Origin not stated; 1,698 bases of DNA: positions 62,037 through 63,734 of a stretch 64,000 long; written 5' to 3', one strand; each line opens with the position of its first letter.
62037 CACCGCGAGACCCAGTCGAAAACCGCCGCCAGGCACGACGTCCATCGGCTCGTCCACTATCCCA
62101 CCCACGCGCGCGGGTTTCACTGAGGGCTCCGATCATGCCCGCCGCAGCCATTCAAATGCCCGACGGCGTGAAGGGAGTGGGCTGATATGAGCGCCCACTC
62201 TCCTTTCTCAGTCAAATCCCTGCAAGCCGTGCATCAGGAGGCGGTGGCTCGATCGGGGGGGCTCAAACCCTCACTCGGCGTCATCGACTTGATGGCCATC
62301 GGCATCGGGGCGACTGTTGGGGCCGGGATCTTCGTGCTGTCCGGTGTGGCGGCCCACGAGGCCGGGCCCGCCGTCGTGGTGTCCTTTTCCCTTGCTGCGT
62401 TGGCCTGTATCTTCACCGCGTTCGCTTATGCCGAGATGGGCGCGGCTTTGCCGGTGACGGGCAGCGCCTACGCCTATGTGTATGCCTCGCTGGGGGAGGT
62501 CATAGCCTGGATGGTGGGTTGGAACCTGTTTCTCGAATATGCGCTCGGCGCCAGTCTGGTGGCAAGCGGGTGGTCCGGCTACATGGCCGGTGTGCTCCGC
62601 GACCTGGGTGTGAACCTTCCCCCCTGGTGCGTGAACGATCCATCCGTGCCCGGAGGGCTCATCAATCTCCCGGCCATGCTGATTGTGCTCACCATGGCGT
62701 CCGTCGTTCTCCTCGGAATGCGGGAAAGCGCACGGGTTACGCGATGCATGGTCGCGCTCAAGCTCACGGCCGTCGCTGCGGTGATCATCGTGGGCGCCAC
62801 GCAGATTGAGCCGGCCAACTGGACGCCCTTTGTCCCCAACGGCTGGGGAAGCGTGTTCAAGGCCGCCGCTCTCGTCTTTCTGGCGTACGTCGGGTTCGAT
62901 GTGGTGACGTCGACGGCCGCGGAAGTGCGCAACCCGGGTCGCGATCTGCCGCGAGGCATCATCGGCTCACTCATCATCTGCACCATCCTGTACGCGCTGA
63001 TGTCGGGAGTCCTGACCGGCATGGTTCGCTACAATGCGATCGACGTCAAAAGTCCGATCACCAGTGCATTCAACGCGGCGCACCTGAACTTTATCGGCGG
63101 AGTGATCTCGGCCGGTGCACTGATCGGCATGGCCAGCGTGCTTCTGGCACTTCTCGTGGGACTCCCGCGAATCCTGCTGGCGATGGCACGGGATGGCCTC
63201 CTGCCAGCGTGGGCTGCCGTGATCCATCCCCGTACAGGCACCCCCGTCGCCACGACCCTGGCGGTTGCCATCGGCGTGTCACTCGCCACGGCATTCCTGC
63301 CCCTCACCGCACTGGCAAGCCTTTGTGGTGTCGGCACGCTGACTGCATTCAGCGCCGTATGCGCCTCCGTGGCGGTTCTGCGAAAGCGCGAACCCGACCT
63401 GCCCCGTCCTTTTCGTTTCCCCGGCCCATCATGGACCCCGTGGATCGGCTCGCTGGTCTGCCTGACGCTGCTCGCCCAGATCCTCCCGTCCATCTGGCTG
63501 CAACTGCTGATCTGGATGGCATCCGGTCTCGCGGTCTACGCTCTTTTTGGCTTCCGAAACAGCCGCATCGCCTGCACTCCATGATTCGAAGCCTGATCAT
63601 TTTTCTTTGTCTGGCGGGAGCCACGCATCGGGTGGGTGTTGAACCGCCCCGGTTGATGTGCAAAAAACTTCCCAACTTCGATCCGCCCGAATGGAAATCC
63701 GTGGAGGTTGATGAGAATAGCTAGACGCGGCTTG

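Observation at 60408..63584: Histidine-decarboxylase homologue with large insertions, paired with an APC permease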

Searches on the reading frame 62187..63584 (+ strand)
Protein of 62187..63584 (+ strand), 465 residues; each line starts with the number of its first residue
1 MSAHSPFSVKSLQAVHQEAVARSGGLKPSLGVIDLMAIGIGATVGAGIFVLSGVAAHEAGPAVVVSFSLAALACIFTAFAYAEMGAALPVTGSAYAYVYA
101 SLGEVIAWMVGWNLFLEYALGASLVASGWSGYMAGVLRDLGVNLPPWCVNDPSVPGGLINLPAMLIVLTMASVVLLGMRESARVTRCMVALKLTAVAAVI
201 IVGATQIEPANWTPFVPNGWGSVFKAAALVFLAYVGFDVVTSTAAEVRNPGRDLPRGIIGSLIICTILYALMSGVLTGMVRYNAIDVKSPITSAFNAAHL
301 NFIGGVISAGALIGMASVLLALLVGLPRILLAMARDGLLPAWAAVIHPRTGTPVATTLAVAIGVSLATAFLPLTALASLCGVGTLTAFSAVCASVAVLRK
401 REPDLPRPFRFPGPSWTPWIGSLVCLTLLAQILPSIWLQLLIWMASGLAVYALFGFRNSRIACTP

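Call 3: search_protein_families(library=pfam, proteins=[window:62187-63584:+], max_evalue=0.01)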
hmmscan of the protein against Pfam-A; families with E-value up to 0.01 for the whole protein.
window:62187-63584:+ (465 aa): 4 families
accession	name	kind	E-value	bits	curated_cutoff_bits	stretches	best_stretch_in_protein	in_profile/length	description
PF13520.12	AA_permease_2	-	4.5e-53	181.1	27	1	30-429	1-401/427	Amino acid permease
PF00324.27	AA_permease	-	5.4e-43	147.8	24.6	1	35-429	2-417/470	Amino acid permease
PF03845.19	Spore_permease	-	5e-06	26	23.4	1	160-272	111-226/321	Spore germination protein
PF13906.12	AA_permease_C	-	0.00016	22.1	27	1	409-459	1-51/51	C-terminus of AA_permease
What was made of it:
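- Checked: AA_permease_2 scores E 4.5e-53 (call 3).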

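Call 4: search_protein_families(library=ncbifam, proteins=[window:62187-63584:+], max_evalue=0.01)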
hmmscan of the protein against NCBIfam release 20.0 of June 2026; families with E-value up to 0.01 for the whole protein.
window:62187-63584:+ (465 aa): 26 families (the best 25 are shown)
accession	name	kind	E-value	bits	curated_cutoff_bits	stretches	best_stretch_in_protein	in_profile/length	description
NF053761.1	BrChAATpBcaP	equivalog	8.8e-150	499.7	690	1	10-461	5-458/460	branched-chain amino acid transporter BcaP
TIGR00909.1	2A0306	subfamily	9e-124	413.7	556.8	1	26-454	1-429/429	amino acid transporter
TIGR00906.1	2A0303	subfamily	1.3e-93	314.4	681.7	2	25-401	28-429/602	cationic amino acid transport permease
TIGR00911.1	2A0308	subfamily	8.2e-28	97.1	701.8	1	23-429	41-445/505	L-type amino acid transporter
NF008466.1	PRK11357.1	equivalog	3.8e-23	82.1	800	1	26-462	6-443/446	fructoselysine/psicoselysine transporter FrlA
TIGR00908.1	2A0305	equivalog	1.8e-20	73.3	381.75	1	26-436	5-409/442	ethanolamine permease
TIGR01773.1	GABAperm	equivalog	4.8e-16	58.5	678.1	1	35-361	19-342/452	GABA permease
TIGR03428.1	ureacarb_perm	hypoth_equivalog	2.8e-15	56.1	740.45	1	43-388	29-389/475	permease, urea carboxylase system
TIGR00913.1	2A0310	subfamily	8.6e-15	54.4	578.7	1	35-364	9-350/480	amino acid permease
NF007566.0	PRK10197.1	equivalog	1.7e-13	50.1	871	1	34-365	18-345/466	GABA permease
NF040513.1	antiport_TyrP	equivalog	2.3e-12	46.4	630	1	73-426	45-412/465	tyrosine-tyramine antiporter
NF008245.0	PRK11021.1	equivalog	1.6e-11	43.9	284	2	165-367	128-330/419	L-methionine/branched-chain amino acid transporter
NF011623.0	PRK15049.1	equivalog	2.3e-11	43.3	773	1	21-429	21-437/499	L-asparagine permease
NF007602.0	PRK10249.1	equivalog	2.9e-11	43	851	1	26-381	19-372/458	phenylalanine transporter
NF007594.0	PRK10238.1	equivalog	6.4e-11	41.8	848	1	27-433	11-416/456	aromatic amino acid transporter AroP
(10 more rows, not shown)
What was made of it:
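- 62187..63584 (+): APC-superfamily permease of the bacterial CAT / GkApcT / BcaP type, 465 aa. A crude hydropathy count gave 10 TM segments; its structural homologue GkApcT has 12. NCBIfam BcaP scores 499.7 bits (cut-off 690); the antiporter models score 38-46 bits (call 4).
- On Precursor/product antiporters of decarboxylation systems (AdiC/PotE/CadB APA family; GadC; TyrP; HdcP): TyrP 46.4 (cut-off 630), GadC 41.5 (640-650), PotE 38.2 (409), AdiC 37.7 (574) (call 4).
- The best NCBIfam model is BcaP (call 4). Scores are TyrP 46, GadC 41.5, PotE 38 and AdiC 38 bits, against cut-offs of 409-650 (call 4).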

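Call 22: find_encoding_contigs(protein=window:62187-63584:+, flank=8000, max_places=4)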
Protein window:62187-63584:+ (465 aa): 5 contigs read that carry it; 4 places shown.
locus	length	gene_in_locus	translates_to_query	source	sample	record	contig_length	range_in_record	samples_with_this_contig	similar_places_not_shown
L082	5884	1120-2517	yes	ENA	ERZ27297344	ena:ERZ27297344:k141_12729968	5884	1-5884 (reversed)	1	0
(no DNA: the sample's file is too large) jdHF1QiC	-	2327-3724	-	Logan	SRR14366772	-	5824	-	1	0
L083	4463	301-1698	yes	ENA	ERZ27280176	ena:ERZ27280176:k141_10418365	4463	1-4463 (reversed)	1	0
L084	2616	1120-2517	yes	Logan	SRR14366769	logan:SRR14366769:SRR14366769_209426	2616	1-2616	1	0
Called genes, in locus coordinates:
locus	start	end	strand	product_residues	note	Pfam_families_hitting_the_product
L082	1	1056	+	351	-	?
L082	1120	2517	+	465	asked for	PF13520:AA_permease_2, PF00324:AA_permease, PF03845:Spore_permease (weak)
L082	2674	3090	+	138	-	PF04430:DUF498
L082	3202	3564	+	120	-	-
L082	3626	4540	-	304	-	PF00294:PfkB, PF08543:Phos_pyr_kin (weak)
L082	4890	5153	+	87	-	-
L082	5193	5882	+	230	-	?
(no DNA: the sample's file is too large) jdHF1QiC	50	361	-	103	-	PF00829:Ribosomal_L21p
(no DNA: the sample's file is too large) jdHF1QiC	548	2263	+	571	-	PF00282:Pyridoxal_deC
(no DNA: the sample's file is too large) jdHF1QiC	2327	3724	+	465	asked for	PF13520:AA_permease_2, PF00324:AA_permease, PF03845:Spore_permease (weak)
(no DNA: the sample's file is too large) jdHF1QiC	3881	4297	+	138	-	PF04430:DUF498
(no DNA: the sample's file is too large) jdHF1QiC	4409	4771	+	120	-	-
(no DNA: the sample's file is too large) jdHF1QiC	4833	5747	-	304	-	PF00294:PfkB, PF08543:Phos_pyr_kin (weak)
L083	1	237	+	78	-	?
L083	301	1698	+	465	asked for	PF13520:AA_permease_2, PF00324:AA_permease, PF03845:Spore_permease (weak)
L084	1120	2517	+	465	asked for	PF13520:AA_permease_2, PF00324:AA_permease, PF03845:Spore_permease (weak)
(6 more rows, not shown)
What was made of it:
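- Checked: The ATG at 60408 gives 571 aa, the same start used by an independent gene call on an identical contig (call 22).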

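Call 25: search_solved_structures(query=window:62187-63584:+, max_evalue=0.001)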
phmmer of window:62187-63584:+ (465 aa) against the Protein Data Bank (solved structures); distinct sequences matched with E-value up to 0.001: 33.
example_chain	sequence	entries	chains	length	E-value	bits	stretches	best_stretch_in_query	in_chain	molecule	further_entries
5oqt_A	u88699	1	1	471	4.3e-117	395.2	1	7-461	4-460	Amino acid transporter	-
6f34_A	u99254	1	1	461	2.2e-116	392.9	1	7-460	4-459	Amino acid transporter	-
9sqh_A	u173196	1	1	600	7e-78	266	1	26-404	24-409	Cationic amino acid transporter 4, vacuolar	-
9hjk_A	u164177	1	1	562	1.3e-76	261.7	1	28-404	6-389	Cationic amino acid transporter 4, vacuolar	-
9uat_A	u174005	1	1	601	4.7e-69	236.9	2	26-213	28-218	High affinity cationic amino acid transporter 1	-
9fqt_A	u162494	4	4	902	2.5e-68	234.5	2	26-213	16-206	High affinity cationic amino acid transporter 1,Green fluorescent protein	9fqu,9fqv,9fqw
7ccs_B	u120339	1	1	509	2.2e-27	99.5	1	26-456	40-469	Consensus mutated Anionic Amino Acid Transporter Light Chain, Xc- System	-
3gi9_C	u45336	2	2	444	1.5e-19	73.7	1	30-343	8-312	Uncharacterized protein MJ0609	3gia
3gi8_C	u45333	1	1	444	4e-19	72.3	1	30-343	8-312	Uncharacterized protein MJ0609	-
7b00_A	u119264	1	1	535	6e-19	71.7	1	21-411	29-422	Large neutral amino acids transporter small subunit 2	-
8a6l_B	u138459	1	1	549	6.5e-19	71.6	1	21-411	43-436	Large neutral amino acids transporter small subunit 2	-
7cmh_B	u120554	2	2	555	6.8e-19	71.5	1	21-411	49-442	Large neutral amino acids transporter small subunit 2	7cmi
6irs_B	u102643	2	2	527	8.6e-19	71.2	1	26-432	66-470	Large neutral amino acids transporter small subunit 1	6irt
6jmq_A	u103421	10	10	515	2e-18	70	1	26-432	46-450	Large neutral amino acids transporter small subunit 1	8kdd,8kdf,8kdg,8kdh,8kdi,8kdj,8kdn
8x0w_B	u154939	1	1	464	2e-18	70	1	30-432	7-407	Large neutral amino acids transporter small subunit 1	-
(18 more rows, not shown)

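Call 26: search_solved_structures(query=window:62187-63584:+, max_evalue=1e-100, show_alignments=1)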
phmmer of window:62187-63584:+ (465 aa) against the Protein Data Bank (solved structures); distinct sequences matched with E-value up to 1e-100: 2.
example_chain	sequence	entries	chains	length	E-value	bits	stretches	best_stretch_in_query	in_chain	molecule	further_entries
5oqt_A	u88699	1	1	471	4.3e-117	395.2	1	7-461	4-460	Amino acid transporter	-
6f34_A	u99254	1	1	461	2.2e-116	392.9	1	7-460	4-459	Amino acid transporter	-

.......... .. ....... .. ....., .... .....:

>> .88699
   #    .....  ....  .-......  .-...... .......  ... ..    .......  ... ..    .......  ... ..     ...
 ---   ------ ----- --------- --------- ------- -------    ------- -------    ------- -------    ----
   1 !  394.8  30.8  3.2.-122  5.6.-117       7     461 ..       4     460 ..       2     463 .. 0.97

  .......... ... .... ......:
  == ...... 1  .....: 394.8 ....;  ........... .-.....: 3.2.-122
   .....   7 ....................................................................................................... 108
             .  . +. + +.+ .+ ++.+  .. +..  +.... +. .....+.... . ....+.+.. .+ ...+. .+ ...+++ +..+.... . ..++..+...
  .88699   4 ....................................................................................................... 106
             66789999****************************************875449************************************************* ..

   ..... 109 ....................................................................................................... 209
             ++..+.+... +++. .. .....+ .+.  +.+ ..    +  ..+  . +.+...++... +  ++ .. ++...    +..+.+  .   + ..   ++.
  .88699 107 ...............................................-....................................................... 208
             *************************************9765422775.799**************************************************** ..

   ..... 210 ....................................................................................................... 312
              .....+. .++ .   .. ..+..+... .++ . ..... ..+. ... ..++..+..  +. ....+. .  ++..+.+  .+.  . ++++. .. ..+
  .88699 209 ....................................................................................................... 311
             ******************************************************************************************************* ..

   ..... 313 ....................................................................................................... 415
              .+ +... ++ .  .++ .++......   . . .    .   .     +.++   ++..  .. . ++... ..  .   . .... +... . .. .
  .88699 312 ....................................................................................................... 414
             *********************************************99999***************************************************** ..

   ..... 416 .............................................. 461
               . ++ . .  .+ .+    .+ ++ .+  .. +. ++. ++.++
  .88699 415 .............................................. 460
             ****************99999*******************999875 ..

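Call 37: find_homologous_proteins(query=window:62187-63584:+, max_evalue=1e-30)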
Query window:62187-63584:+ (465 aa): 6970 proteins with E <= 1e-30 among 8000 candidates; the best 120 are listed.
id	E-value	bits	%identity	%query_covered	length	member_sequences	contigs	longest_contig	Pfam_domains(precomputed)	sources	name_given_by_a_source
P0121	1.6e-292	988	100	100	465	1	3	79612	PF13520.13,PF00324.28,PF03845.20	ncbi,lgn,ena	-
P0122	1.2e-249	847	87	99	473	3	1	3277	PF13520.13,PF00324.28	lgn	-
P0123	8.0e-232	788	82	96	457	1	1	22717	PF13520.13,PF00324.28,PF03845.20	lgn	-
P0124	6.9e-203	693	70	99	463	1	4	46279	PF13906.13,PF13520.13,PF00324.28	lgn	-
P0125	1.1e-196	672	67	99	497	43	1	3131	PF13520.13,PF00324.28,PF03845.20,PF03222.20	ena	-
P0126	7.6e-192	657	68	99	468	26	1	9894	PF13520.13,PF00324.28,PF03845.20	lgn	-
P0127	3.0e-187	641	70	94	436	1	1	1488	PF13906.13,PF13520.13,PF00324.28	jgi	jgi:APA family basic amino acid/polyamine antiporter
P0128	3.7e-182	625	65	99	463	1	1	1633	PF13906.13,PF13520.13,PF00324.28,PF03845.20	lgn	-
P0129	1.7e-172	593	63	96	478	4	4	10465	PF13520.13,PF00324.28,PF03845.20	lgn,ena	-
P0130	3.2e-162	559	67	89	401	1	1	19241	PF13906.13,PF13520.13,PF00324.28,PF03845.20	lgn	-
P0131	7.4e-156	538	58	98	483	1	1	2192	PF13906.13,PF13520.13,PF00324.28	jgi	jgi:APA family basic amino acid/polyamine antiporter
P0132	2.8e-153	529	54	98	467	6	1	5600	PF13906.13,PF13520.13,PF00324.28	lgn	-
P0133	1.3e-151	524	57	98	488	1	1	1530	PF13906.13,PF13520.13,PF00324.28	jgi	jgi:basic amino acid/polyamine antiporter, APA family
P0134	6.0e-149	515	54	98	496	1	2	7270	PF13906.13,PF13520.13,PF00324.28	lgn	-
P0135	6.7e-147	508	56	99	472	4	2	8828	PF13906.13,PF13520.13,PF00324.28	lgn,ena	-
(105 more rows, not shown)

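Call 38: find_encoding_contigs(protein=P0124, flank=6000, max_places=2)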
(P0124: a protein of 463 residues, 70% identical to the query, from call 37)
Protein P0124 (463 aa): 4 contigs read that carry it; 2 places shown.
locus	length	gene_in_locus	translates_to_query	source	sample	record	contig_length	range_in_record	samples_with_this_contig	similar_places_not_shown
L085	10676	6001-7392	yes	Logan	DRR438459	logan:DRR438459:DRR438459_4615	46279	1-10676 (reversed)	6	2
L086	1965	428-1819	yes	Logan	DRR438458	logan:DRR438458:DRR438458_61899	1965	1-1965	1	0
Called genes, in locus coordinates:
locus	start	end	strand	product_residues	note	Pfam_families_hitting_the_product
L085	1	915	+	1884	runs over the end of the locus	PF13205:Big_5 (weak), PF11974:bMG3, PF01835:MG2, PF17972:bMG5 (weak), PF07703:A2M_BRD, PF00207:A2M, PF07678:TED_complement (faint), PF17973:bMG10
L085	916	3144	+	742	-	PF00912:Transgly, PF00905:Transpeptidase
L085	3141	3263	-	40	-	-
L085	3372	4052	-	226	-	-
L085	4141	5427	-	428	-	PF09587:PGA_cap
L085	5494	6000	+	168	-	-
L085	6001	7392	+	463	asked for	PF00324:AA_permease, PF13520:AA_permease_2, PF13906:AA_permease_C (weak)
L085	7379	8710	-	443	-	-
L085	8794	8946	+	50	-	-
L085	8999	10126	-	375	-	-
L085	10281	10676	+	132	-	?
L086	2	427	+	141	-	?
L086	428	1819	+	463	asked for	PF00324:AA_permease, PF13520:AA_permease_2, PF13906:AA_permease_C (weak)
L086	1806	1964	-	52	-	?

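Call 39: find_encoding_contigs(protein=P0126, flank=6000, max_places=2)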
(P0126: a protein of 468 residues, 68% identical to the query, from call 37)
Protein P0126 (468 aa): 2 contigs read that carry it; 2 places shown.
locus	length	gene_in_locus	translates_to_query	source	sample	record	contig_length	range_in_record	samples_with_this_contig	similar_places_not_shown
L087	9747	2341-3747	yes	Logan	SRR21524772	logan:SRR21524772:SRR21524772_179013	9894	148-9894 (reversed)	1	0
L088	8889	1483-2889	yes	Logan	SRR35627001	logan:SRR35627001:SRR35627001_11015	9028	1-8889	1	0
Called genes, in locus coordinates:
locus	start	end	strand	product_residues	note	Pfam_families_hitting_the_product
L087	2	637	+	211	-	?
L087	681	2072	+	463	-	PF13088:BNR_2 (faint)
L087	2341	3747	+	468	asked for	PF03845:Spore_permease (faint), PF13520:AA_permease_2, PF00324:AA_permease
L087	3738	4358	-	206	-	PF01648:ACPS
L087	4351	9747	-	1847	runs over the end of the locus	?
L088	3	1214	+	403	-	?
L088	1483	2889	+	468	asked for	PF03845:Spore_permease (faint), PF13520:AA_permease_2, PF00324:AA_permease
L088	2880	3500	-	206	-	PF01648:ACPS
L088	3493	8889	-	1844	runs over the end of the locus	?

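Call 40: find_encoding_contigs(protein=P0130, flank=6000, max_places=2)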
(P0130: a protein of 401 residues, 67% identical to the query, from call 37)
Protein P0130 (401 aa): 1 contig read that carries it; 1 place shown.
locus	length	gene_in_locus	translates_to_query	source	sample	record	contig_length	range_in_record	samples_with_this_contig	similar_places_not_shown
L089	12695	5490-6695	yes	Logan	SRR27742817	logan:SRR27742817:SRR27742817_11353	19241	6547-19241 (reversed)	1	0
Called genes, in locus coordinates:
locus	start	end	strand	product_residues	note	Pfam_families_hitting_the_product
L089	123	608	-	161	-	-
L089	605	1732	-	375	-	PF04055:Radical_SAM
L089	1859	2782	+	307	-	-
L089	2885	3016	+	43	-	-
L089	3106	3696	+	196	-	-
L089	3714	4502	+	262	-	PF02353:CMAS, PF01209:Ubie_methyltran, PF13489:Methyltransf_23, PF13847:Methyltransf_31, PF08241:Methyltransf_11, PF08242:Methyltransf_12, PF13649:Methyltransf_25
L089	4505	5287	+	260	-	-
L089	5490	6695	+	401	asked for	PF00324:AA_permease, PF03845:Spore_permease, PF13520:AA_permease_2, PF13906:AA_permease_C (faint)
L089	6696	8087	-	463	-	PF00668:Condensation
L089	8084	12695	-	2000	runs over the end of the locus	PF00109:ketoacyl-synt, PF02801:Ketoacyl-synt_C, PF16197:KAsynt_C_assoc, PF22621:CurL-like_PKS_C, PF00698:Acyl_transf_1, PF14765:PS-DH, PF08240:ADH_N, PF00107:ADH_zinc_N, +7 more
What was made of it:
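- The next-nearest permease homologues (63-70% identity) have no decarboxylase neighbour (calls 38-40).
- Tried and rejected: The next-nearest relatives (P0124, P0126, P0130) have no decarboxylase neighbour (calls 38-40).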
